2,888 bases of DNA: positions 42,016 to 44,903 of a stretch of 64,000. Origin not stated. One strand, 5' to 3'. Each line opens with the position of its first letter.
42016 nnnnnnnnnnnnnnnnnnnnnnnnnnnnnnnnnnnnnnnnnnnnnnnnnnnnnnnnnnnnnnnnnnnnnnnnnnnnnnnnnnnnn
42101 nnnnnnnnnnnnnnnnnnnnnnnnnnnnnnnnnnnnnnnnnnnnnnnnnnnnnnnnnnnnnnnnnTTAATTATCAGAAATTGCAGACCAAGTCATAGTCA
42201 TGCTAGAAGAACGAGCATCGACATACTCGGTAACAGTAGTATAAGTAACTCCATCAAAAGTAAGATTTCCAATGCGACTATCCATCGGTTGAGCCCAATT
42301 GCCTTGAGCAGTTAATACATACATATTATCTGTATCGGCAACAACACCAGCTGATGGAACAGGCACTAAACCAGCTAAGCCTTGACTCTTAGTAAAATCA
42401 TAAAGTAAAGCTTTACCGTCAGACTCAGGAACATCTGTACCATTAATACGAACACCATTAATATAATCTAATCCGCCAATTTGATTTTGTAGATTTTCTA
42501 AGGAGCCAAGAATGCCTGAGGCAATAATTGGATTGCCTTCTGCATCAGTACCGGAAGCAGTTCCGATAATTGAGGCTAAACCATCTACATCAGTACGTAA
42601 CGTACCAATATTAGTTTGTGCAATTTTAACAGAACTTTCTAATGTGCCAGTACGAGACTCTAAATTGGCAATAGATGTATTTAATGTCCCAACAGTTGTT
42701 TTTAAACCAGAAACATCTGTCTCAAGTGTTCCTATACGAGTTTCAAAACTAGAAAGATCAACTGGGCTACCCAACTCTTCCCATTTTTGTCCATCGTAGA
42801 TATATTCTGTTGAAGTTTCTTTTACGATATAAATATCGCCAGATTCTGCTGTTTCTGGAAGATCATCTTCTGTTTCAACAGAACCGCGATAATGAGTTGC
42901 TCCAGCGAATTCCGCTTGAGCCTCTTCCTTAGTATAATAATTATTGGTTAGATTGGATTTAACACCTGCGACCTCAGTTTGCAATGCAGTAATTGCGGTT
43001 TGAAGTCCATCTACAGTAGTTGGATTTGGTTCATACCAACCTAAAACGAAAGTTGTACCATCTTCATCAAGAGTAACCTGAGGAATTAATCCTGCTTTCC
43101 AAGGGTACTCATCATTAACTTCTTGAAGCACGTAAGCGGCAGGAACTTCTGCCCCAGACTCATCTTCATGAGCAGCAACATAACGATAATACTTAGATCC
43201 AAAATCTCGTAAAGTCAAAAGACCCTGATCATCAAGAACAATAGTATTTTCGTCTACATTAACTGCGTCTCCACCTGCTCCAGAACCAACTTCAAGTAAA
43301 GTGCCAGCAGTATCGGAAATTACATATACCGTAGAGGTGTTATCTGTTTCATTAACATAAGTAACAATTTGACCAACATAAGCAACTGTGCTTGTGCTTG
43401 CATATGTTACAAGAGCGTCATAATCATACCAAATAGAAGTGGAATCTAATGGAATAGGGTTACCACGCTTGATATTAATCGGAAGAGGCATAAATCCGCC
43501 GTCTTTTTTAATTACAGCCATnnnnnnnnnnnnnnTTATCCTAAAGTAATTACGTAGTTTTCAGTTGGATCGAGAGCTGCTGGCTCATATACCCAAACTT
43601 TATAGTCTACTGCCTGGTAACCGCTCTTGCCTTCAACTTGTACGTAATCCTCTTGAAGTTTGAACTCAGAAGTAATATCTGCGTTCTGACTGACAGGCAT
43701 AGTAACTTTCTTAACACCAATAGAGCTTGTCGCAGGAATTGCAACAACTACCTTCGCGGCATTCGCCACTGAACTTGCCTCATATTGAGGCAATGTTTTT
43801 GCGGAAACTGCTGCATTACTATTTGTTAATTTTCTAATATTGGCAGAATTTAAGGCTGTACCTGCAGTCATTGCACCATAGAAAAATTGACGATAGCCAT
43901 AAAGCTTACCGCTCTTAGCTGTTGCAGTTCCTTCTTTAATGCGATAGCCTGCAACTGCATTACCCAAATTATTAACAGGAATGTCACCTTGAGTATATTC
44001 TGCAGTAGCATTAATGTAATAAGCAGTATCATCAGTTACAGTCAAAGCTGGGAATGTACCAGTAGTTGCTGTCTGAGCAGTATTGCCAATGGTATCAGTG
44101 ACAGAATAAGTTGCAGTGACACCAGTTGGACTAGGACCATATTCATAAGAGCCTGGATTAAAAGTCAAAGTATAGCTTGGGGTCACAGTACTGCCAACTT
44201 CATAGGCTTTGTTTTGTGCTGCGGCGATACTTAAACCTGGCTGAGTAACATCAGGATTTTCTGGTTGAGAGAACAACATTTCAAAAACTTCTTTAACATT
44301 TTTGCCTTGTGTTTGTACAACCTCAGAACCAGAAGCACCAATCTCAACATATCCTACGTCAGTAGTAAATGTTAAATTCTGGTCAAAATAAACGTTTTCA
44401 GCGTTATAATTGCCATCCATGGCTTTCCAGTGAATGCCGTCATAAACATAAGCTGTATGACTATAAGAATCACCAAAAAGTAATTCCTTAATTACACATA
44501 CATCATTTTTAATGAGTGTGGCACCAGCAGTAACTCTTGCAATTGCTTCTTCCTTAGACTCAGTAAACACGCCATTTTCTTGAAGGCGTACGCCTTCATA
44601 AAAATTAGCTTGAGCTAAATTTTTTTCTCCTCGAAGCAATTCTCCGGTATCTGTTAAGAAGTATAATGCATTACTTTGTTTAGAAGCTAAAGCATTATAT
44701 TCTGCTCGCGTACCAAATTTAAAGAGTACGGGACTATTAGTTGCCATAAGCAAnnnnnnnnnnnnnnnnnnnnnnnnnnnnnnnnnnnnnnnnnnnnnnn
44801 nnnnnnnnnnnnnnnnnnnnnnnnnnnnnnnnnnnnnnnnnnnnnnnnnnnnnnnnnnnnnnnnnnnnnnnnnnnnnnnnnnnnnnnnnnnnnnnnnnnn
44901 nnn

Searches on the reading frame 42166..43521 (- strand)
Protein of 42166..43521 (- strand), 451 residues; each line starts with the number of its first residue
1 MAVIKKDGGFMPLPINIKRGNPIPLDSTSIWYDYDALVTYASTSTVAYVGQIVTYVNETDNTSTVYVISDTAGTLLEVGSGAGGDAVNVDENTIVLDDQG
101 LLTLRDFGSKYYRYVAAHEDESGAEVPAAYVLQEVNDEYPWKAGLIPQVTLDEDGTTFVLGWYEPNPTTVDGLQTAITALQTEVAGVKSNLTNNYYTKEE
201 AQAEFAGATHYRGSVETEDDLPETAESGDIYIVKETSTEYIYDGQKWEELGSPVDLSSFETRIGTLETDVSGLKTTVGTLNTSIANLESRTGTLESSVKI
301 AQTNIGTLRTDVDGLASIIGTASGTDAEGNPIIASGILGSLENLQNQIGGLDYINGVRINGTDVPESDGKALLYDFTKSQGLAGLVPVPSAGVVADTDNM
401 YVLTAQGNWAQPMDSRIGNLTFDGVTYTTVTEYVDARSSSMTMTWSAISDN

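Call 44: search_protein_families(library=phrogs, max_evalue=0.0001, proteins=[window:42166-43521:-])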
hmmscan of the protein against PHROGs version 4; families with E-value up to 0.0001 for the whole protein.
window:42166-43521:- (451 aa): 5 families
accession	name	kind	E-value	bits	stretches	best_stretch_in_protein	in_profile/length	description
phrog_33094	-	unknown function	2.3e-10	41.9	1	10-88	12-88/104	-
phrog_7599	-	unknown function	2e-08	35.6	1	256-312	23-77/95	-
phrog_19577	-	head and packaging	4e-08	33.8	1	252-337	119-204/378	minor head protein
phrog_3904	-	tail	5.3e-05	22.7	1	210-252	629-672/1086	tail fiber protein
phrog_13666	-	unknown function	6.5e-05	23.7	0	208-259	10-59/145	-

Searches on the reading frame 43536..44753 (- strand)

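Call 44: search_protein_families(library=phrogs, max_evalue=0.0001, proteins=[window:43536-44753:-])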
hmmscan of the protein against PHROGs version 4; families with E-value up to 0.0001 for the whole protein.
window:43536-44753:- (405 aa): 1 family
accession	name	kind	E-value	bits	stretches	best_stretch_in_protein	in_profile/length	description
phrog_35541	-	unknown function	1.3e-35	124.3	1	80-393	185-519/532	-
